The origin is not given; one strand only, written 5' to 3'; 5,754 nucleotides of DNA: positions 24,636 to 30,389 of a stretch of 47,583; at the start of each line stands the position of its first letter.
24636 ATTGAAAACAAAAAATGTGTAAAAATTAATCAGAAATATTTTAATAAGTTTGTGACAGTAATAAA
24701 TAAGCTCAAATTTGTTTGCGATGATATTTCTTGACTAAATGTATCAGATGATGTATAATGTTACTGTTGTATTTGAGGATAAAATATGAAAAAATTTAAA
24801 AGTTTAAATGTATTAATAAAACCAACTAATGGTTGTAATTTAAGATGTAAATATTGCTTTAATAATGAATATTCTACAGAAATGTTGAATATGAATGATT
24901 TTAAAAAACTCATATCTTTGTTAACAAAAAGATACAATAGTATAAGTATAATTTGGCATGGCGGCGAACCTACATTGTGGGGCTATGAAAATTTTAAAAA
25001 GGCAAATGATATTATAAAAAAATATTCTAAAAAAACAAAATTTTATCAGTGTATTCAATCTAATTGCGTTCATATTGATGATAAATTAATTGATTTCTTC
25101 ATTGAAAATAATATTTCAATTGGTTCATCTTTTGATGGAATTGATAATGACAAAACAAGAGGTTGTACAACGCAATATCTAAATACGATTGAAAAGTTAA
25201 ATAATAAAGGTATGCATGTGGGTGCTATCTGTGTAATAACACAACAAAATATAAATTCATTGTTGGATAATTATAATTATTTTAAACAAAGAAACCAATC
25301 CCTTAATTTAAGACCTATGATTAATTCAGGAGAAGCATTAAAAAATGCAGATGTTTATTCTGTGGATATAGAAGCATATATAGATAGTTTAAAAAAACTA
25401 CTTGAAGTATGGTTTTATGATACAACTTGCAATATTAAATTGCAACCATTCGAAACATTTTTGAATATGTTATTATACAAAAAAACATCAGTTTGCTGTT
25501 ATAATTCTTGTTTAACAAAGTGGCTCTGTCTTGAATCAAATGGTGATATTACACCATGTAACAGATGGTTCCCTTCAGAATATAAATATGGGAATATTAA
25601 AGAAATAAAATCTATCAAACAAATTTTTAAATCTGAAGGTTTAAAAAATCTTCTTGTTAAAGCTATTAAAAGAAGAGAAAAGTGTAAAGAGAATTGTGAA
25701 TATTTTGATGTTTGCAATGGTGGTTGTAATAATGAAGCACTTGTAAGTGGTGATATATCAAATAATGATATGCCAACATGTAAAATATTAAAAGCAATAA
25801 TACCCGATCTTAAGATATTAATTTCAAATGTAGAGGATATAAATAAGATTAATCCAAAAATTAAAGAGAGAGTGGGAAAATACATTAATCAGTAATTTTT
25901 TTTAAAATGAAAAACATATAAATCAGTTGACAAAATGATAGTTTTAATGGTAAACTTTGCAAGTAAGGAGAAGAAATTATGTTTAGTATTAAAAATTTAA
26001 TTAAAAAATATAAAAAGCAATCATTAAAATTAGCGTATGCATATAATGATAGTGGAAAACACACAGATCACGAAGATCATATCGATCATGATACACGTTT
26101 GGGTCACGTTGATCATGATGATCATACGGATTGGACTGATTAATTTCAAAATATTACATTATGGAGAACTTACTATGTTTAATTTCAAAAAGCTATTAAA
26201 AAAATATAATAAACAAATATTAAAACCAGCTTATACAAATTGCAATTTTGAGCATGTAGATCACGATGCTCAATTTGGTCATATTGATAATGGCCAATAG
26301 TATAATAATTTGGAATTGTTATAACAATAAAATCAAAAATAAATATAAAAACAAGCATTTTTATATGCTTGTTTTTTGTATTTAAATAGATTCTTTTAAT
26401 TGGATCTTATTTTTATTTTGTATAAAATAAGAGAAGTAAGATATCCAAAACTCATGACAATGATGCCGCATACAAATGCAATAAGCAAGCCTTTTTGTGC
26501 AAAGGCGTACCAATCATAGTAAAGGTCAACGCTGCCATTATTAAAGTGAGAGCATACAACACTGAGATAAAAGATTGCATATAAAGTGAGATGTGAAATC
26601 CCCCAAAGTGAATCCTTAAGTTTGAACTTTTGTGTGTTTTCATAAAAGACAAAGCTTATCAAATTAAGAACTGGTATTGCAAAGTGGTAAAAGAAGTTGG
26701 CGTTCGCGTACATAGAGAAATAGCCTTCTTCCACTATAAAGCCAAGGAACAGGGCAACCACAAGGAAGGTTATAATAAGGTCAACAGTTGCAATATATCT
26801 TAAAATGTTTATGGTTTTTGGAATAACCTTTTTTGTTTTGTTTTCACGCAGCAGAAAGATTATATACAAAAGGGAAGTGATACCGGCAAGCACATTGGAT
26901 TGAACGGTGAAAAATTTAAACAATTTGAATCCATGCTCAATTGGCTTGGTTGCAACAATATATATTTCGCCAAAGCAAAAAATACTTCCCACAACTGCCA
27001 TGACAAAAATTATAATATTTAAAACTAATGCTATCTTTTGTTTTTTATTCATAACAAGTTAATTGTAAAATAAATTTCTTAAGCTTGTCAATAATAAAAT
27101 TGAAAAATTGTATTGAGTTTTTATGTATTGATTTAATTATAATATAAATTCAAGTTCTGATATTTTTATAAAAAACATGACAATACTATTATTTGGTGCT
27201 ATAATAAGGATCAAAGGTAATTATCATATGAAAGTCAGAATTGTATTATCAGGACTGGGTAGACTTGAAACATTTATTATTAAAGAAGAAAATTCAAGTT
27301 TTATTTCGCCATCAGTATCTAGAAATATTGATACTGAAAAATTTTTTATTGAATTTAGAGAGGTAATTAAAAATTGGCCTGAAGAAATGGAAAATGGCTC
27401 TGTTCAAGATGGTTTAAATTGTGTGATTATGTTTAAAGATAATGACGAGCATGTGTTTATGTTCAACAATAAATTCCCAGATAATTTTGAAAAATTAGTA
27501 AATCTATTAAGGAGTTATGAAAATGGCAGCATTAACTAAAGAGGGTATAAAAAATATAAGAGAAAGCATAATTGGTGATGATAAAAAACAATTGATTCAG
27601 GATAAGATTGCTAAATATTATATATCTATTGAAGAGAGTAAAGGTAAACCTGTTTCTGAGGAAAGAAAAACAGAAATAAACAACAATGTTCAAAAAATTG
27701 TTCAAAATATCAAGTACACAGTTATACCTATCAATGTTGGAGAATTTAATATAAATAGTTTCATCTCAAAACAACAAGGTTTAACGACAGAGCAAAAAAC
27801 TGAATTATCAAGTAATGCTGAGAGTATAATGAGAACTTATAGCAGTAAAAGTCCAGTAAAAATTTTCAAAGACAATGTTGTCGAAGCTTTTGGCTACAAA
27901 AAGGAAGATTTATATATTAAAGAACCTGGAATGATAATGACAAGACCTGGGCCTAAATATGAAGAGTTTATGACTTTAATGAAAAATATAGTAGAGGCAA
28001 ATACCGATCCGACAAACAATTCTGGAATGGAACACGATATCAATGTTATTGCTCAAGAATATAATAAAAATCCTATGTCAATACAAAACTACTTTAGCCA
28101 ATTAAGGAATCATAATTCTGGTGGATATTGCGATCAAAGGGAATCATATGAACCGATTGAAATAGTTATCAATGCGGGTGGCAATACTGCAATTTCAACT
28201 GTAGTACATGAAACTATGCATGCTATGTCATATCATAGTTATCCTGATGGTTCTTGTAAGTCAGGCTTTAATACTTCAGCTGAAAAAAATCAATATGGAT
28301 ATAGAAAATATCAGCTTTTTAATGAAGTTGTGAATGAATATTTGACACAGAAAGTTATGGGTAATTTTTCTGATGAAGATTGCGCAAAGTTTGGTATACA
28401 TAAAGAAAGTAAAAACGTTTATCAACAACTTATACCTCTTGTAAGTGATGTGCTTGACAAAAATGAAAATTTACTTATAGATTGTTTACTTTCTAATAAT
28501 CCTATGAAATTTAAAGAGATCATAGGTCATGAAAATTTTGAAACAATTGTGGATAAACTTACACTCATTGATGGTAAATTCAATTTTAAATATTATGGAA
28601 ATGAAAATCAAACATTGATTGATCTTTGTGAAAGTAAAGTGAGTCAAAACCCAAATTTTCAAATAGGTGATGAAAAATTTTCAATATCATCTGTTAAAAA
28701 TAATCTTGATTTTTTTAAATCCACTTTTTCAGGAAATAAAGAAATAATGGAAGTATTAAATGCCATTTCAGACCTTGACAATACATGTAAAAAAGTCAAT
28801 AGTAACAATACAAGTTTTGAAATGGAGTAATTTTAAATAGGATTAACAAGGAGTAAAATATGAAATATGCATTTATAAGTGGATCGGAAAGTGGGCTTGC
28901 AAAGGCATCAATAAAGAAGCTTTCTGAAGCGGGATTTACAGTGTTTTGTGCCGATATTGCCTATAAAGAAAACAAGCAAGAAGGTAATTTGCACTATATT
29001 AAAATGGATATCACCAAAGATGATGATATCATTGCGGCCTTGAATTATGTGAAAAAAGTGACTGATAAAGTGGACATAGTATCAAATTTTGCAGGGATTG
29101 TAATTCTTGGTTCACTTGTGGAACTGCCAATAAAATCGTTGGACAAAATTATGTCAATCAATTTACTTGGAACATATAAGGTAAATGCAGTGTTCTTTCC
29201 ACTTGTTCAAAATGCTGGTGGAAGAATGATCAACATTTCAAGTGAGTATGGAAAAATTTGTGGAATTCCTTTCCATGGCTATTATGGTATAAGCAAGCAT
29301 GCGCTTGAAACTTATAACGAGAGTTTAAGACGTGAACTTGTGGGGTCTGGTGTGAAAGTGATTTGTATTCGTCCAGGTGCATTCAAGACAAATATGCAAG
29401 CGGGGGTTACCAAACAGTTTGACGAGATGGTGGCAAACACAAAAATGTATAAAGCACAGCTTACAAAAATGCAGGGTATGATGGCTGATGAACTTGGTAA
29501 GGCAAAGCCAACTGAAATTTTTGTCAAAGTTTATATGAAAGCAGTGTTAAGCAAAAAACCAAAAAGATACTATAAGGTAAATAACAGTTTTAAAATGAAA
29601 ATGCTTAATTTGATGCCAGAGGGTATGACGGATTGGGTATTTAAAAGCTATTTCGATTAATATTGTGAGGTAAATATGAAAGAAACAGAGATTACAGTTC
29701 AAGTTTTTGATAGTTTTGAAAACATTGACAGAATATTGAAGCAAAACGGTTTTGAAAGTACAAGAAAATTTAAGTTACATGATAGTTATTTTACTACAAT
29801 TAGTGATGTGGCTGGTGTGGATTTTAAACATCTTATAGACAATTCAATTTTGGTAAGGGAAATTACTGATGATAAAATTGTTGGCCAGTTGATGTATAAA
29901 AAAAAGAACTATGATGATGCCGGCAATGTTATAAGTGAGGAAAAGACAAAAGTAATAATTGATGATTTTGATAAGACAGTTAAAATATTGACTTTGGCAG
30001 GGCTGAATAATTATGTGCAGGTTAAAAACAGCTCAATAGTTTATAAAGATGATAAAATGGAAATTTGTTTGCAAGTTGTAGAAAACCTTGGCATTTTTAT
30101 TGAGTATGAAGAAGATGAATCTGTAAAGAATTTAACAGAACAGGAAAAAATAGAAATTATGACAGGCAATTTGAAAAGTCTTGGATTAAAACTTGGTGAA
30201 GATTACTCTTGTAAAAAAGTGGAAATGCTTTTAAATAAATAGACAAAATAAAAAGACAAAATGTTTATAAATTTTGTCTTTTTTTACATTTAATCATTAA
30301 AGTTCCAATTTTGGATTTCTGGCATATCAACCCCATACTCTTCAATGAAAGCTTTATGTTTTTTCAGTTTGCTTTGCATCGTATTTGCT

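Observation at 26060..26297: Precursor cores are strings of in-register (His/Trp)-x-Asp triplets, the pattern expected of three-residue-cyclophane (triceptide-type) substrates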

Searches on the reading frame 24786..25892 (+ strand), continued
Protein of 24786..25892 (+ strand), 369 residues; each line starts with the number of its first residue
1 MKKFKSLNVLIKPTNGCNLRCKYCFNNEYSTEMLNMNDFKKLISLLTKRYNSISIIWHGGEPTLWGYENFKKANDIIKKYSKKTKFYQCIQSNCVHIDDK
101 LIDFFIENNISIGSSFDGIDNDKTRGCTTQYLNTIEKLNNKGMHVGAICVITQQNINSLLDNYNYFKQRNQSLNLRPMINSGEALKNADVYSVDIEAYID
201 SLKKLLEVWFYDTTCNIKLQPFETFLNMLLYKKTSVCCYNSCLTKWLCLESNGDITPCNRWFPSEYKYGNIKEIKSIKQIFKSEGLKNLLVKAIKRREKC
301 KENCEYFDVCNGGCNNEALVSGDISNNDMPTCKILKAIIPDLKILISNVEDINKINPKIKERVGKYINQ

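Call 77: predict_structure(alignment_id=A3)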
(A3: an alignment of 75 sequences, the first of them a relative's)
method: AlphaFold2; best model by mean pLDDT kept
length: 369 residues; sequences in the alignment: 75
mean_pLDDT: 94.4   pTM: 0.91
mean pLDDT of the five models: 94.4, 94.0, 93.5, 92.7, 92.6
residues with pLDDT >= 90: 315; 70-90: 53; 50-70: 1; < 50: 0
segments of 3 or more residues with pLDDT < 50: none
pLDDT, mean of each block of 10 residues (from residue 1): 86 92 82 97 97 94 96 98 97 96 98 97 95 98 97 96 98 94 86 95 98 98 95 82 90 95 95 97 96 95 92 91 91 95 98 98 96
secondary structure, 60 per line:
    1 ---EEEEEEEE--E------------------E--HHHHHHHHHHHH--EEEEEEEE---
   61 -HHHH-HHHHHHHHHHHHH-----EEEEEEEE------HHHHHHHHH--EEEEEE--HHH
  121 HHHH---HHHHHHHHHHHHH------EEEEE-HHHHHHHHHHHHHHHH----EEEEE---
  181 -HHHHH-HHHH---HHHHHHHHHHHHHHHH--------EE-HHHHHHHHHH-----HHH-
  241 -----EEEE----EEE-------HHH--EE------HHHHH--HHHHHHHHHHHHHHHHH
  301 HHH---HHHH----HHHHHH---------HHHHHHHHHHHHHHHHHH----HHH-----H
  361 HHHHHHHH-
elements in order: E4-11 H36-47 E50-57 H62-65 H67-79 E85-92 H99-107 E110-115 H118-124 H128-140 E147-151 H153-168 E173-177 H182-186 H188-191 H195-210 H222-231 E246-249 E254-256 H277-281 H284-303 H307-310 H315-320 H330-347 H360-368

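Call 80: fold_search(model_id=the predicted structure, library=pdb)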
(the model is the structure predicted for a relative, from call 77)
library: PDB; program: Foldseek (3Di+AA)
matches with E <= 10: 1419; with E <= 0.001: 73
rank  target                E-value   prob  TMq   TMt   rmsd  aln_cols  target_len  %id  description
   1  4k36_A                5.1e-22  1.00  0.81  0.78   4.3       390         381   24  His6 tagged anSMEcpe with bound AdoMet (released 2013-05-08)
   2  4k36_B                7.7e-22  1.00  0.80  0.81   3.4       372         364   25  His6 tagged anSMEcpe with bound AdoMet (released 2013-05-08)
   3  4k37_B                1.1e-21  1.00  0.78  0.79   3.7       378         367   24  Native anSMEcpe with bound AdoMet (released 2013-05-08)
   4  4k39_A                1.8e-21  1.00  0.79  0.80   3.7       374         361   25  Native anSMEcpe with bound AdoMet and Cp18Cys peptide (released 2013-05-08)
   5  4k39_B                2.2e-21  1.00  0.79  0.81   3.5       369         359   26  Native anSMEcpe with bound AdoMet and Cp18Cys peptide (released 2013-05-08)
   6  4k37_A                3.8e-21  1.00  0.79  0.80   3.8       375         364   25  Native anSMEcpe with bound AdoMet (released 2013-05-08)
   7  4k38_B                5.1e-21  1.00  0.81  0.82   3.4       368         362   25  Native anSMEcpe with bound AdoMet and Kp18Cys peptide (released 2013-05-08)
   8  4k38_A                6.0e-21  1.00  0.77  0.77   4.0       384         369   24  Native anSMEcpe with bound AdoMet and Kp18Cys peptide (released 2013-05-08)
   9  9gm3_C                1.2e-15  1.00  0.77  0.76   4.1       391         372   17  Crystal structure of the complex formed between the radical SAM protein ChlB and the leader region of its precursor su (released 2025-06-25)
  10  9gm3_A                6.0e-15  1.00  0.76  0.74   4.2       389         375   17  Crystal structure of the complex formed between the radical SAM protein ChlB and the leader region of its precursor su (released 2025-06-25)
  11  5why_B                6.3e-15  1.00  0.75  0.66   3.4       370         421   20  Structural Insights into Thioether Bond Formation in the Biosynthesis of Sactipeptides (released 2017-07-26)
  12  9gmc_C                8.5e-15  1.00  0.77  0.76   4.1       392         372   17  Crystal structure of the complex formed between the radical SAM protein ChlB and the R3A mutant of ChlA (released 2025-06-25)
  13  9gmc_A                9.0e-15  1.00  0.76  0.76   4.0       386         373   16  Crystal structure of the complex formed between the radical SAM protein ChlB and the R3A mutant of ChlA (released 2025-06-25)
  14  5why_A                1.8e-14  1.00  0.71  0.63   5.1       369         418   19  Structural Insights into Thioether Bond Formation in the Biosynthesis of Sactipeptides (released 2017-07-26)
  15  5wgg_A                3.1e-14  1.00  0.69  0.59   5.5       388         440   20  Structural Insights into Thioether Bond Formation in the Biosynthesis of Sactipeptides (released 2017-07-26)
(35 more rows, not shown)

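Call 86: search_protein_families(library=phrogs, proteins=[L172:468-1130:+, L172:1169-1468:+, L172:1508-2086:+, L172:4161-4598:+, L172:4591-5289:+, L171:663-989:+, L171:1002-1703:+, L169:1232-1735:-, L169:1863-2222:-, L169:4449-5792:-], max_evalue=0.00001)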
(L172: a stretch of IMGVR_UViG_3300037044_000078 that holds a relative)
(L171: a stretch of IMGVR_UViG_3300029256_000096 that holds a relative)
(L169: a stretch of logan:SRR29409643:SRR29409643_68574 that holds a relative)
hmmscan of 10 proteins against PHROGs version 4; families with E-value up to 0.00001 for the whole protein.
L172:468-1130:+ (221 aa): 2 families
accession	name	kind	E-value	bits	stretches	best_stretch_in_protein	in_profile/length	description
phrog_18593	-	unknown function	8.4e-15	56.3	1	168-219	137-187/188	-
phrog_30034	-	unknown function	9.1e-09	36.4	1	125-211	155-249/263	-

L172:1169-1468:+ (100 aa): 0 families

L172:1508-2086:+ (193 aa): 0 families

L172:4161-4598:+ (146 aa): 4 families
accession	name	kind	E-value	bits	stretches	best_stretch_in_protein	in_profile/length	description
phrog_21233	-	unknown function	1.3e-27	96.7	1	10-81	1-72/72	-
phrog_199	-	lysis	2e-27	97.1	1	11-141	2-131/545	holin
phrog_16802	-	unknown function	6.8e-23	81.2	1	81-143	1-63/74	-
phrog_32726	-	unknown function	1.2e-17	64.9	1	10-43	1-34/34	-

L172:4591-5289:+ (233 aa): 2 families
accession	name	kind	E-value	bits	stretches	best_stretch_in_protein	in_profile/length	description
phrog_435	-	lysis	4.8e-23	82.9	1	21-225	132-335/556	endolysin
phrog_2742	-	lysis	5.2e-10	40.3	1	24-196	29-190/318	endolysin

L171:663-989:+ (109 aa): 3 families
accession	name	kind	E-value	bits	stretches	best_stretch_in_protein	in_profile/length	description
phrog_297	-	lysis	2e-18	67.9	1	18-108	5-88/176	holin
phrog_33625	-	lysis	1.6e-12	48.2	1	22-81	3-64/64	holin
phrog_962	-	lysis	4.8e-07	30.9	1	22-107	4-82/152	holin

L171:1002-1703:+ (234 aa): 4 families
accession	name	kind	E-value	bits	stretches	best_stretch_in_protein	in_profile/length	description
phrog_435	-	lysis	1.9e-40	140.4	1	1-230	111-324/556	endolysin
phrog_2742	-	lysis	2.5e-32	113.6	1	4-191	3-201/318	endolysin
phrog_12727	-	lysis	2.6e-20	74.1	1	4-189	164-356/393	endolysin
phrog_489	-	lysis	4.7e-18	66.2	1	3-187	165-368/459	endolysin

L169:1232-1735:- (167 aa): 1 family
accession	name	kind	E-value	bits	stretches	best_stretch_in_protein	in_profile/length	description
phrog_83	-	head and packaging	6.9e-23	82.4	1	1-158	29-183/246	terminase small subunit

L169:1863-2222:- (119 aa): 12 families
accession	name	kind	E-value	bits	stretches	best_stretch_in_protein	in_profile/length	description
phrog_144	-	DNA, RNA and nucleotide metabolism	3.5e-34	119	1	1-117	18-142/175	HNH endonuclease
phrog_589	-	DNA, RNA and nucleotide metabolism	7.4e-23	82.2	1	31-117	59-148/179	HNH endonuclease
phrog_2323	-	DNA, RNA and nucleotide metabolism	1.4e-19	71.1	1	38-112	12-88/113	HNH endonuclease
phrog_119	-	DNA, RNA and nucleotide metabolism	2.9e-13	50.4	1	46-113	187-260/443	HNH endonuclease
phrog_5956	-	DNA, RNA and nucleotide metabolism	3.3e-13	50.5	1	30-111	26-111/138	HNH endonuclease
phrog_333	-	DNA, RNA and nucleotide metabolism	1.6e-12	48.8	1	44-110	15-81/138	HNH endonuclease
phrog_6050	-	DNA, RNA and nucleotide metabolism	3.9e-11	43.4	1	35-108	286-358/402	HNH endonuclease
phrog_8446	-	DNA, RNA and nucleotide metabolism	3.7e-09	37.6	1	44-107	122-195/211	HNH endonuclease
phrog_740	-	DNA, RNA and nucleotide metabolism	5e-09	36.6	1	42-109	19-86/332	HNH endonuclease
phrog_4581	-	head and packaging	4.2e-08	34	1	4-109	6-110/395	terminase small subunit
phrog_1271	-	DNA, RNA and nucleotide metabolism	1.3e-07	32.3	1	19-117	231-325/361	HNH endonuclease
phrog_7785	-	DNA, RNA and nucleotide metabolism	1.4e-06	29.3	1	34-109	46-113/147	HNH endonuclease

L169:4449-5792:- (447 aa): 7 families
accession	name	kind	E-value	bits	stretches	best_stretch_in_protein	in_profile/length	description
phrog_62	-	DNA, RNA and nucleotide metabolism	8.9e-166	554.9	1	2-446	695-1141/1881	DNA helicase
phrog_11354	-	unknown function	5.2e-52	175.4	1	342-446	7-113/116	-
phrog_29996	-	unknown function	2.9e-09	36.5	0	366-440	1093-1166/1189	-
phrog_11801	-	other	1.6e-08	33.2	1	367-438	1421-1493/2269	DNA methyltransferase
phrog_16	-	DNA, RNA and nucleotide metabolism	3.4e-08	33.2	1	3-405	272-590/986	DNA helicase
phrog_1685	-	unknown function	2.8e-06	25.8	0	365-434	1475-1545/2278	-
phrog_23807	-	unknown function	5.1e-06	25.5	0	366-421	596-652/1053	-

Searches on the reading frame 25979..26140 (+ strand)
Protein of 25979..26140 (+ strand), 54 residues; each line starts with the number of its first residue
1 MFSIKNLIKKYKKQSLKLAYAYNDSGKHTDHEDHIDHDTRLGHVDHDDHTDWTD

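Call 5: search_protein_families(library=ncbifam, proteins=[window:25979-26140:+], max_evalue=1)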
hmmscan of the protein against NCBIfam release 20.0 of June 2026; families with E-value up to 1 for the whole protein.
window:25979-26140:+ (54 aa): 0 families

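Call 6: search_protein_families(library=pfam, proteins=[window:25979-26140:+], max_evalue=1)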
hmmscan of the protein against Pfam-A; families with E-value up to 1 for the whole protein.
window:25979-26140:+ (54 aa): 0 families

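Call 65: find_homologous_proteins(query=A2, max_evalue=10)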
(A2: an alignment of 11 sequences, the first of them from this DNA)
Query A2 (11 sequences) (54 aa, profile of the alignment): 15 proteins with E <= 10 among 43 candidates.
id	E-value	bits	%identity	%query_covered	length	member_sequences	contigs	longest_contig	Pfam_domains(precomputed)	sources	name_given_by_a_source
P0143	3.0e-18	83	39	81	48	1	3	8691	-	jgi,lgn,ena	-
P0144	1.1e-17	81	43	81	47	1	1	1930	-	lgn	-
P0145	1.3e-16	78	100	100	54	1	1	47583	-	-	-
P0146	3.8e-16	77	77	98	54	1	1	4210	-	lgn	-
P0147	9.8e-16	75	43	81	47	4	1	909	-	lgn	-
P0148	1.5e-15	75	38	87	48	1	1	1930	-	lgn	-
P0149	9.3e-15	72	37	87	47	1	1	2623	-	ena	-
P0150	5.4e-14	70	48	85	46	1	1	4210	-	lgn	-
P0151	1.0e-13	69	26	89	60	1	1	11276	-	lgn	-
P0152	1.4e-13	68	45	87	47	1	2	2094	-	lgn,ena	-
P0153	6.0e-13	66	60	19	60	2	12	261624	-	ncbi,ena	-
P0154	6.0e-13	66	33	85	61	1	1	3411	-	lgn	-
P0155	1.8e-12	65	57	39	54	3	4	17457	-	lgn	-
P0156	3.7e-9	54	42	85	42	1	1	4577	-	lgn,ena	-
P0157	1.9e-7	49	58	39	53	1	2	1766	-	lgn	-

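Call 98: search_protein_representatives(alignment_id=A4)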
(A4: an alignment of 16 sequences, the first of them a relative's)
Query: 16 sequences, 50 profile positions. Proteins with E-value up to 0.001 (for the whole library): 17; up to 1e-10: 11; up to 1e-30: 0. The best 17 are listed.
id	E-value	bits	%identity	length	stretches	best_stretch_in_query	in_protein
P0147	3.0e-18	81.7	-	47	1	1-49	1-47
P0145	1.7e-15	72.9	-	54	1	1-50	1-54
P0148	2.1e-14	69.4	-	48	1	1-49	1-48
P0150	3.6e-14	68.6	-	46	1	1-44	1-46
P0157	6.6e-14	67.8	-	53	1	1-50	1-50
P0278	1.3e-13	66.8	-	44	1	1-43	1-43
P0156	1.5e-13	66.6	-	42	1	1-44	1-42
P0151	3.8e-13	65.3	-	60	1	3-50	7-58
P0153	1.8e-12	63.2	-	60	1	3-50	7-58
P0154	5.3e-12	61.7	-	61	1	3-49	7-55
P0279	3.7e-11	59.0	-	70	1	1-40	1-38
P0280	1.7e-08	50.5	-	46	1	1-49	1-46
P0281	9.6e-07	44.9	-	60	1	7-48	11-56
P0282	2.6e-05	40.3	-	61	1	3-49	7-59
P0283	9.6e-05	38.5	-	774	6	4-27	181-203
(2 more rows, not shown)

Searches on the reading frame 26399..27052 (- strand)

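Call 5: search_protein_families(library=ncbifam, proteins=[window:26399-27052:-], max_evalue=1)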
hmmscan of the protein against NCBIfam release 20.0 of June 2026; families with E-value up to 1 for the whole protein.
window:26399-27052:- (218 aa): 3 families
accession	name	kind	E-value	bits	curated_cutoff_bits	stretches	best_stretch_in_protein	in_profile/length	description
TIGR02916.1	PEP_his_kin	equivalog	0.0065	15.1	300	1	50-201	59-211/679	XrtA/PEP-CTERM system histidine kinase PrsK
NF038065.1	Pr6Pr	domain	0.2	11.8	30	1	45-162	2-113/162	Pr6Pr family membrane protein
NF046009.1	MAGa3780_fam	subfamily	0.86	9.1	80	0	40-166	47-164/237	MAGa3780 family membrane protein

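Call 6: search_protein_families(library=pfam, proteins=[window:26399-27052:-], max_evalue=1)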
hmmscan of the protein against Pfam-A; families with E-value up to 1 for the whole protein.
window:26399-27052:- (218 aa): 0 families

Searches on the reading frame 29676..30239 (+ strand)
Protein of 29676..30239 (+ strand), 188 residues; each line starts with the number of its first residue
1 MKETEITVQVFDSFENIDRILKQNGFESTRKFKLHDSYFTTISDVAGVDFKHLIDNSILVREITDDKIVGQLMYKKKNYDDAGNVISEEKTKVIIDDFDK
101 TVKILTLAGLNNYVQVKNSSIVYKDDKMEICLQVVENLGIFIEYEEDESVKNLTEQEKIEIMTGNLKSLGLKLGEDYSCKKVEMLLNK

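Call 52: search_protein_families(library=pfam, proteins=[window:29676-30239:+], max_evalue=0.001)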
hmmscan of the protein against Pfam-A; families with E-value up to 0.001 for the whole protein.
window:29676-30239:+ (188 aa): 1 family
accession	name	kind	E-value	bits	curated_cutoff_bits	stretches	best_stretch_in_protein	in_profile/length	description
PF01928.26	CYTH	-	0.00011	22.5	23.2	1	2-153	2-152/179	CYTH domain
